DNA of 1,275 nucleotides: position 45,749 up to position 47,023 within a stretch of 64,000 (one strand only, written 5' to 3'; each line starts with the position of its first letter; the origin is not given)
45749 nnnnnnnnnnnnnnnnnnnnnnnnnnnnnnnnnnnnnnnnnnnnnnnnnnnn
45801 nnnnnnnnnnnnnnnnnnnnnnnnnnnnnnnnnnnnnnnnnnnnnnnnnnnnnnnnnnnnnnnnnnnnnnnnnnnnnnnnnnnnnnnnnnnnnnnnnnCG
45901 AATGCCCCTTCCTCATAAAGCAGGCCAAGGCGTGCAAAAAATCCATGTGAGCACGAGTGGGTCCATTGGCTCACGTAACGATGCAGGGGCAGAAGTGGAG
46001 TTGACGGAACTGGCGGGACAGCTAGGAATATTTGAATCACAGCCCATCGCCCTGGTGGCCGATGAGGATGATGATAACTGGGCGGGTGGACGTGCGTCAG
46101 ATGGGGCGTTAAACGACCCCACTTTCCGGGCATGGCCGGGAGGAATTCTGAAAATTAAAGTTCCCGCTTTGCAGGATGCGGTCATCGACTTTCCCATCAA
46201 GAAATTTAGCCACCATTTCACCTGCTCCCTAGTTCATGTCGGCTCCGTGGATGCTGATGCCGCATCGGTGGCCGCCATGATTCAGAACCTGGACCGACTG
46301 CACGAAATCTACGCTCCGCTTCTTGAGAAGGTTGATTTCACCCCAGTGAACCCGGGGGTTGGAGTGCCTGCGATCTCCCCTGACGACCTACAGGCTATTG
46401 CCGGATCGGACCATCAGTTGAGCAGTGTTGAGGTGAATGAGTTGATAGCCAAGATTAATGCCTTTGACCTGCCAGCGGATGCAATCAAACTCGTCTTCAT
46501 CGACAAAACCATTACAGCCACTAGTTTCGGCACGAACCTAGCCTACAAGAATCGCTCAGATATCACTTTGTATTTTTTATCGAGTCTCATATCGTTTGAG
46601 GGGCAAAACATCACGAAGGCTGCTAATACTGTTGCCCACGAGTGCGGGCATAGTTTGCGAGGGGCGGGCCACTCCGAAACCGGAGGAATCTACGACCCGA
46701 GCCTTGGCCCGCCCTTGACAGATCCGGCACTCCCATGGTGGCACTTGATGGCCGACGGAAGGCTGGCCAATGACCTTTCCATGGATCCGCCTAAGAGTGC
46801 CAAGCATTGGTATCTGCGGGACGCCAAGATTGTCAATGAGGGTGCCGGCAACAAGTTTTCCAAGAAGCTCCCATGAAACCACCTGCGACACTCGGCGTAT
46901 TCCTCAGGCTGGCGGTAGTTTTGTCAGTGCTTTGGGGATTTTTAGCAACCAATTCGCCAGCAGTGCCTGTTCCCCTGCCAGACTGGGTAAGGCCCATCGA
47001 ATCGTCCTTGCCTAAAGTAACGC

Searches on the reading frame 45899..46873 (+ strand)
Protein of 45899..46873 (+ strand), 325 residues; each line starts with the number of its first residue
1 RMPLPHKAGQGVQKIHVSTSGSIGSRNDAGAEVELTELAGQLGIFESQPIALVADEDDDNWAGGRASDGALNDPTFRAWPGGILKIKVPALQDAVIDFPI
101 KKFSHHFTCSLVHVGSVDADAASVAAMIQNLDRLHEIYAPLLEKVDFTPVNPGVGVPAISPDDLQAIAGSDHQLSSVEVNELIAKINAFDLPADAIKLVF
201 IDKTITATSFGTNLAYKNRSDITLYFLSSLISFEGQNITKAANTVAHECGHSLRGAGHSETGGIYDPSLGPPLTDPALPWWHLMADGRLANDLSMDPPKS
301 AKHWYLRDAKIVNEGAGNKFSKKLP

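Call 59: search_protein_families(library=pfam, proteins=[window:45899-46873:+], max_evalue=1)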
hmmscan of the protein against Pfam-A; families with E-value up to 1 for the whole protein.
window:45899-46873:+ (325 aa): 0 families

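Call 60: find_homologous_proteins(query=window:45899-46873:+, max_evalue=0.001)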
Query window:45899-46873:+ (325 aa): 6 proteins with E <= 0.001 among 4381 candidates.
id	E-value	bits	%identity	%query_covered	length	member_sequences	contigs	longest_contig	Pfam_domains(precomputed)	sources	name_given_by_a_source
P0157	6.2e-83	297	47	100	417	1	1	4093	-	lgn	-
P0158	1.7e-81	292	51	92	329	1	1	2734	-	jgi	jgi:hypothetical protein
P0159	2.7e-79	285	47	100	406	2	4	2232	-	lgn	-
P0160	2.6e-30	124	39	59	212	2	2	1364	-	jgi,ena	jgi:hypothetical protein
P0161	3.1e-27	114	42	52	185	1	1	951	-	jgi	-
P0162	1.1e-26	112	42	52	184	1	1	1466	-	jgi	jgi:hypothetical protein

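Call 65: predict_structure(alignment_id=A3)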
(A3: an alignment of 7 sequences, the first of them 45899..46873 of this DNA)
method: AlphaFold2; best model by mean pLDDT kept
length: 325 residues; sequences in the alignment: 7
mean_pLDDT: 43.6   pTM: 0.41
mean pLDDT of the five models: 43.6, 41.7, 40.3, 37.2, 33.1
residues with pLDDT >= 90: 0; 70-90: 13; 50-70: 80; < 50: 232
segments of 3 or more residues with pLDDT < 50: 1-6, 19-29, 49-75, 77-110, 116-126, 136-154, 207-220, 227-325
pLDDT, mean of each block of 10 residues (from residue 1): 47 55 41 59 52 39 34 42 44 42 36 47 48 46 41 51 69 64 73 55 49 42 48 29 31 33 32 32 26 28 32 37 27
secondary structure, 60 per line:
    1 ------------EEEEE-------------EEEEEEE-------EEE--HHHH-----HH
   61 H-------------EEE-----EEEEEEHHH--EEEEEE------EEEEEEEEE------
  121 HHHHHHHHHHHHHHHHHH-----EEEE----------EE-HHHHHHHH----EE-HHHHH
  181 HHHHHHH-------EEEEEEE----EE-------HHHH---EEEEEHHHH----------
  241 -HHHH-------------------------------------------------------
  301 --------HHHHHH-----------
elements in order: E13-17 E31-37 E45-47 H50-53 E75-77 E83-88 E94-99 E106-114 H121-138 E144-147 H161-168 H176-187 E195-201 H215-218 E222-226 H227-230 H242-245 H309-314

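Call 66: search_solved_structures(query=A3, max_evalue=5, show_alignments=2)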
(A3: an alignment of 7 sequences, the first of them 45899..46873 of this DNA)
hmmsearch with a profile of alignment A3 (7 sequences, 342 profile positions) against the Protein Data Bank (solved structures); distinct sequences matched with E-value up to 5: 0.
